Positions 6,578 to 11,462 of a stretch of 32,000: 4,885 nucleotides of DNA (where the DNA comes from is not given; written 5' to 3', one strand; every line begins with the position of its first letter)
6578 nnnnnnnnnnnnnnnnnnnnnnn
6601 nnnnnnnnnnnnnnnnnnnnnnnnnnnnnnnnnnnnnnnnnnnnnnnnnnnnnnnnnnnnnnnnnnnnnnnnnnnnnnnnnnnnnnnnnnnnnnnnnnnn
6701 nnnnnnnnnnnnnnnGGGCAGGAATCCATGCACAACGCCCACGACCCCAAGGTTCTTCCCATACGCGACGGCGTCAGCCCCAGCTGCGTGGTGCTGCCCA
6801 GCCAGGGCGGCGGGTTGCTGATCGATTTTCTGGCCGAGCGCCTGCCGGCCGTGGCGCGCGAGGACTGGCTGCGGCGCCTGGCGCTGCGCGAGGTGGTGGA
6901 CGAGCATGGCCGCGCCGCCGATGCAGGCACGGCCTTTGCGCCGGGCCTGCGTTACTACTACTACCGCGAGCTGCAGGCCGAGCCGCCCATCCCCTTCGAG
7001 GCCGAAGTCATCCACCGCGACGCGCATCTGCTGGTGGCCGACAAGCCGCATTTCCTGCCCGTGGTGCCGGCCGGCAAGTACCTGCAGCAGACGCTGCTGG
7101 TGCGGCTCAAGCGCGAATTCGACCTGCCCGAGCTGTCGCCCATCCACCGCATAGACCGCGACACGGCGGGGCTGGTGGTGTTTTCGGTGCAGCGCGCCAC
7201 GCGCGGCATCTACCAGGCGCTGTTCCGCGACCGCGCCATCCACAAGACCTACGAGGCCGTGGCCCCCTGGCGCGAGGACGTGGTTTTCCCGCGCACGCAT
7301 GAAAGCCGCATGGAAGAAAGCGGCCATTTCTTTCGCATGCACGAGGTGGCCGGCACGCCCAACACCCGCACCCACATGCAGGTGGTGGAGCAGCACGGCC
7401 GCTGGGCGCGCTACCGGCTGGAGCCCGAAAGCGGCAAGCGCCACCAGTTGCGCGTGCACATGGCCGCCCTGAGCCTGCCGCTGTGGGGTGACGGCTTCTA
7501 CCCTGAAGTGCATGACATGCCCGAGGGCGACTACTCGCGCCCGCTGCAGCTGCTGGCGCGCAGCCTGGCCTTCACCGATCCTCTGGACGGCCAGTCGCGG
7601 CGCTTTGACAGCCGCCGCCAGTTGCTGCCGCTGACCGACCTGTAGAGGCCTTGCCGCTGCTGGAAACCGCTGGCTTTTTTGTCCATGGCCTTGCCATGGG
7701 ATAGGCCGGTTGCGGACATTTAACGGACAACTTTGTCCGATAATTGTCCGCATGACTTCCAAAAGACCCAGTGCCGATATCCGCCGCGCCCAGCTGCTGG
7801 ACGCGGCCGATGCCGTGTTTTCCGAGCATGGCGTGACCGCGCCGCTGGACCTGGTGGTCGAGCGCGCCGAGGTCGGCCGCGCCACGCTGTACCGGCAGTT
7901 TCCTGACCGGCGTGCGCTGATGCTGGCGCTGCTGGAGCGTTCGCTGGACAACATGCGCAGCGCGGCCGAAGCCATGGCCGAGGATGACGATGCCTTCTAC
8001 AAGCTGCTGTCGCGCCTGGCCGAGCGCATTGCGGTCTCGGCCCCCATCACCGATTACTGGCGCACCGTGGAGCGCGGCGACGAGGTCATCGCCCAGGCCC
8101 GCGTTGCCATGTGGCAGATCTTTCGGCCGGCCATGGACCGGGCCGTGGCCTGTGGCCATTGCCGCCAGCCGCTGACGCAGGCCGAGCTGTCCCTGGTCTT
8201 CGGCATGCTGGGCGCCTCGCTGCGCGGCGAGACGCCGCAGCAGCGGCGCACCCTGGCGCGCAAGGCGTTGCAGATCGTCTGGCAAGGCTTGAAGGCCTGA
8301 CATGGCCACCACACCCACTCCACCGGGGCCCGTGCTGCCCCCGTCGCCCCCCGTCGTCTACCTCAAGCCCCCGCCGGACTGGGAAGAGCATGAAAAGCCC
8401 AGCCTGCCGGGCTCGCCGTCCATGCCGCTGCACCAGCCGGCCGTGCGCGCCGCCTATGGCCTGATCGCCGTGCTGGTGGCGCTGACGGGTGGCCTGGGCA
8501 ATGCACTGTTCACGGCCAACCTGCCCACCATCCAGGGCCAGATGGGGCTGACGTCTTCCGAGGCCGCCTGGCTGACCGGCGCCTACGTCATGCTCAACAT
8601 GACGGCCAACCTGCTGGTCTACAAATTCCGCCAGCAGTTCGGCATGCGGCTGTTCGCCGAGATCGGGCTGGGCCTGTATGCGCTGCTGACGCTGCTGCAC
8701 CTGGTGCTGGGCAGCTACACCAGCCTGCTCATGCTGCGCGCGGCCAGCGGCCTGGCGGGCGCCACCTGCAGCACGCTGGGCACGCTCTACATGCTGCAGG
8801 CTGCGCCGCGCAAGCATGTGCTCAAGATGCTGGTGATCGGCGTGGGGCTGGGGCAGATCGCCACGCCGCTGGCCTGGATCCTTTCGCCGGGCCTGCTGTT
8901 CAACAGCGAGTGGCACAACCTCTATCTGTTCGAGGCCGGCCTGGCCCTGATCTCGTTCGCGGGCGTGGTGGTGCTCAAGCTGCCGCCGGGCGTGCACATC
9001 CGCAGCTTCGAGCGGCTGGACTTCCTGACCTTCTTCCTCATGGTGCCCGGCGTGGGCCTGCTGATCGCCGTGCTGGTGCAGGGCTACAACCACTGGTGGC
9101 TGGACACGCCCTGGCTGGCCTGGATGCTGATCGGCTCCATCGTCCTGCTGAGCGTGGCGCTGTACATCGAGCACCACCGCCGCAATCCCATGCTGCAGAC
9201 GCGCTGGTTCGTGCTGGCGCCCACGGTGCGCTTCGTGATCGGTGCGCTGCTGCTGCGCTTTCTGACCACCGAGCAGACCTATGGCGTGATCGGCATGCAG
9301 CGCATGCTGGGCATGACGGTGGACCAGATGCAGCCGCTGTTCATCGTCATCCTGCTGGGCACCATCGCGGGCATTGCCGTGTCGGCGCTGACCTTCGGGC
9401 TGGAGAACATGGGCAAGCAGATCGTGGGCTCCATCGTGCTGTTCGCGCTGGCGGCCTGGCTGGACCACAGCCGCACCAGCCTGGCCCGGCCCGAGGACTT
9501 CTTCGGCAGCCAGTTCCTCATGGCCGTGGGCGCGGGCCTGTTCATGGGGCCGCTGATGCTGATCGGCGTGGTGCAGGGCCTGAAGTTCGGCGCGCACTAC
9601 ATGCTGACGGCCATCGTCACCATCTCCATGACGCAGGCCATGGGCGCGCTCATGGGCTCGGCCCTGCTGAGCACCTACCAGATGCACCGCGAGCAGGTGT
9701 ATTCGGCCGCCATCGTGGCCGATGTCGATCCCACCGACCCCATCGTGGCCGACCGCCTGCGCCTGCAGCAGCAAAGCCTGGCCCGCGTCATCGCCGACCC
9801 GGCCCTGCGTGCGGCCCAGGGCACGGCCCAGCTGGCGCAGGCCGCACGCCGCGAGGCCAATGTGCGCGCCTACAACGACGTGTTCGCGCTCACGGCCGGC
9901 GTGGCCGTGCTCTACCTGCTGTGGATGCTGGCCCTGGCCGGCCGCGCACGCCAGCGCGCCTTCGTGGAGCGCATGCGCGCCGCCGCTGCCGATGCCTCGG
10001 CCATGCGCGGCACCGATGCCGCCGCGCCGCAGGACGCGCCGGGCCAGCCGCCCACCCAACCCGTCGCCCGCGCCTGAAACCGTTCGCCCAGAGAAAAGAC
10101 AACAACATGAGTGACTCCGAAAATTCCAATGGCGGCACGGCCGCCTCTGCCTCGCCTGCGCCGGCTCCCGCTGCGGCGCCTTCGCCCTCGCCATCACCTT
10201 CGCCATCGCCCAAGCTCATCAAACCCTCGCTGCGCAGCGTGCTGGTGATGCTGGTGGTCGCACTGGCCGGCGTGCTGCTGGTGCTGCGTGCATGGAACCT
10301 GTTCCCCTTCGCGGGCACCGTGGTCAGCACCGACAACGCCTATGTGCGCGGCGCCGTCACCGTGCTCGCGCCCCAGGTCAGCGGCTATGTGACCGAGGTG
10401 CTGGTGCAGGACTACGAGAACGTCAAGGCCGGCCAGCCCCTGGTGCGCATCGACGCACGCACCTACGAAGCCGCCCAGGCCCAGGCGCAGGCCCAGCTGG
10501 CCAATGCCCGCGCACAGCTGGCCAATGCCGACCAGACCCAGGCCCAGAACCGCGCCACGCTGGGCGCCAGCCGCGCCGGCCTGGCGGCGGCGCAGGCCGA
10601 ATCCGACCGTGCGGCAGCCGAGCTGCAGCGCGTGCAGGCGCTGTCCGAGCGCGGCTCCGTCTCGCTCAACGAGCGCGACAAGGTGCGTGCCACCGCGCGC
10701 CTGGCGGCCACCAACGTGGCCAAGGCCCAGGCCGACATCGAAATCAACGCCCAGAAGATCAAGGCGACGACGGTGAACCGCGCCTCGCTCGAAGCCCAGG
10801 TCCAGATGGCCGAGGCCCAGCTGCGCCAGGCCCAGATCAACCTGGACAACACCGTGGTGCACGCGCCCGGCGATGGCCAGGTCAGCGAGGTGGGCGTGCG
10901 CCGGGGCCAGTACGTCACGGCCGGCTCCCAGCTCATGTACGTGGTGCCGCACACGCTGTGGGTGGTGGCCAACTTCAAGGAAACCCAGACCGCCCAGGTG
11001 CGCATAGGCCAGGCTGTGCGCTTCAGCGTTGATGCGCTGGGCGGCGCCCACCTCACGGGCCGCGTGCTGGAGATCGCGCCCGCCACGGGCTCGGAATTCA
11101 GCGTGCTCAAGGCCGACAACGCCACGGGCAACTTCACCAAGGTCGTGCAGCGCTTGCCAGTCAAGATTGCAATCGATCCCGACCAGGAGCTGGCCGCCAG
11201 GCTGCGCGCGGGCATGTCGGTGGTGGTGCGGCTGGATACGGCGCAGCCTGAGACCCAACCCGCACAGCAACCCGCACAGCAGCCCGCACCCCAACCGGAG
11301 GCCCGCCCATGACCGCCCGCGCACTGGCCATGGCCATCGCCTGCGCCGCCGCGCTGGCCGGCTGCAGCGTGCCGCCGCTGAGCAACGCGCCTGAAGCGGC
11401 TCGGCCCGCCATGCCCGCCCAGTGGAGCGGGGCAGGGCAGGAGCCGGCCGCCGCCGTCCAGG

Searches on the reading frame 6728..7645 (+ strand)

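Call 10: search_protein_families(library=pfam, proteins=[window:6728-7645:+], max_evalue=0.01)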
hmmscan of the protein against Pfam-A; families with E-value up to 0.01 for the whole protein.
window:6728-7645:+ (305 aa): 1 family
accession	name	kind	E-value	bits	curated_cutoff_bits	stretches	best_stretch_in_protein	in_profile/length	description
PF00849.27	PseudoU_synth_2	-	4.7e-24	85.8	26.8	1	100-247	1-152/152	RNA pseudouridylate synthase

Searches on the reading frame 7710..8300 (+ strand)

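Call 10: search_protein_families(library=pfam, proteins=[window:7710-8300:+], max_evalue=0.01)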
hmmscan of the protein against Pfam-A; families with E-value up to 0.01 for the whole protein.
window:7710-8300:+ (196 aa): 2 families
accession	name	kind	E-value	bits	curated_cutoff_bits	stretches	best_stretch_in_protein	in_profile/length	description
PF00440.29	TetR_N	-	1.5e-10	41.2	24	1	29-74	1-47/47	Bacterial regulatory proteins, tetR family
PF21597.2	TetR_C_43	-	0.0086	16.7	27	0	94-196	4-105/105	Transcriptional regulator SbtR-like, C-terminal domain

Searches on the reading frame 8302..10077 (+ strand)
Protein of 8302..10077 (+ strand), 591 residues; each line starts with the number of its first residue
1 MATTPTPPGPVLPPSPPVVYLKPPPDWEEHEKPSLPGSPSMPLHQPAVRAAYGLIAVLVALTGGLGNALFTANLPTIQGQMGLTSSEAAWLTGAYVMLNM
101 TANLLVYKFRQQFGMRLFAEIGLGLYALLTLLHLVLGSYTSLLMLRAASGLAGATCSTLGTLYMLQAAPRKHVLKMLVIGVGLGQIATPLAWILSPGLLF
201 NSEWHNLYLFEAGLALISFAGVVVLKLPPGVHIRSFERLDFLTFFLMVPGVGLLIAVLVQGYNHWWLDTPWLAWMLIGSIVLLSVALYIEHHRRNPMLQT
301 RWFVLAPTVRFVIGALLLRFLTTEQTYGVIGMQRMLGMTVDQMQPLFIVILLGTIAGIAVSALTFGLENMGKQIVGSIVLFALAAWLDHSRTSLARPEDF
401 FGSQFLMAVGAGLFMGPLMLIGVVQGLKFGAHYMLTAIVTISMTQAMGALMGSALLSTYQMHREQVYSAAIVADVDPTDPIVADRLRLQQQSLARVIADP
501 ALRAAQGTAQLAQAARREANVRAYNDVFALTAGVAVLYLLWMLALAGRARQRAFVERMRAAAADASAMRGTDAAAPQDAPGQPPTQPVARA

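Call 10: search_protein_families(library=pfam, proteins=[window:8302-10077:+], max_evalue=0.01)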
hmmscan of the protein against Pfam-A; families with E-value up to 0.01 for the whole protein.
window:8302-10077:+ (591 aa): 1 family
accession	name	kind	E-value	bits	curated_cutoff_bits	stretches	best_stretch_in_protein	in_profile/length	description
PF07690.21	MFS_1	-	4e-10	39.6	33.4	1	58-450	3-344/347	Major Facilitator Superfamily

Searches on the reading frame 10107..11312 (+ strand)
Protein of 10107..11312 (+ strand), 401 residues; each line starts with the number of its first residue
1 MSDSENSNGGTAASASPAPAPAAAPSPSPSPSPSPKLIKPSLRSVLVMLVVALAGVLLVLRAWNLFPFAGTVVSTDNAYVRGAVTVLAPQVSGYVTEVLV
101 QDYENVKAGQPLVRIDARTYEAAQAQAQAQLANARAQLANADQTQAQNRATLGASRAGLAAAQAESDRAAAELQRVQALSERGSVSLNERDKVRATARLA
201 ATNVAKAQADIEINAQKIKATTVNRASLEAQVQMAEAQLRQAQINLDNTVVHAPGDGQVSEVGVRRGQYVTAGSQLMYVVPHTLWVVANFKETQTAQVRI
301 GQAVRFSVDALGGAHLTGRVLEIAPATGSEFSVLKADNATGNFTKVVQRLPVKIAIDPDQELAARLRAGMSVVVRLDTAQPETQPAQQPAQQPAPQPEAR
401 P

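Call 69: search_protein_families(library=pfam, proteins=[window:10107-11312:+], max_evalue=0.001)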
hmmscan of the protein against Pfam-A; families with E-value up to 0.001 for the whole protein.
window:10107-11312:+ (401 aa): 5 families
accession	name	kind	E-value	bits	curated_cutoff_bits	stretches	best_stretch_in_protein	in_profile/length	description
PF16576.10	HlyD_D23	-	9.5e-19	68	30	1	84-326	19-187/214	Barrel-sandwich domain of CusB or HlyD membrane-fusion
PF13437.12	HlyD_3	-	3.4e-14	53.9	22.2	1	250-365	1-102/106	HlyD family secretion protein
PF13533.13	Biotin_lipoyl_2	-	6.7e-09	35.8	29.8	1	87-116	3-32/32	Biotin-lipoyl like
PF00364.28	Biotin_lipoyl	-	1.3e-06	28.6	22.1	0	89-115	47-73/73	Biotin-requiring enzyme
PF00529.27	CusB_dom_1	-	1.5e-05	25.6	26.5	1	101-378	12-89/89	Cation efflux system protein CusB domain 1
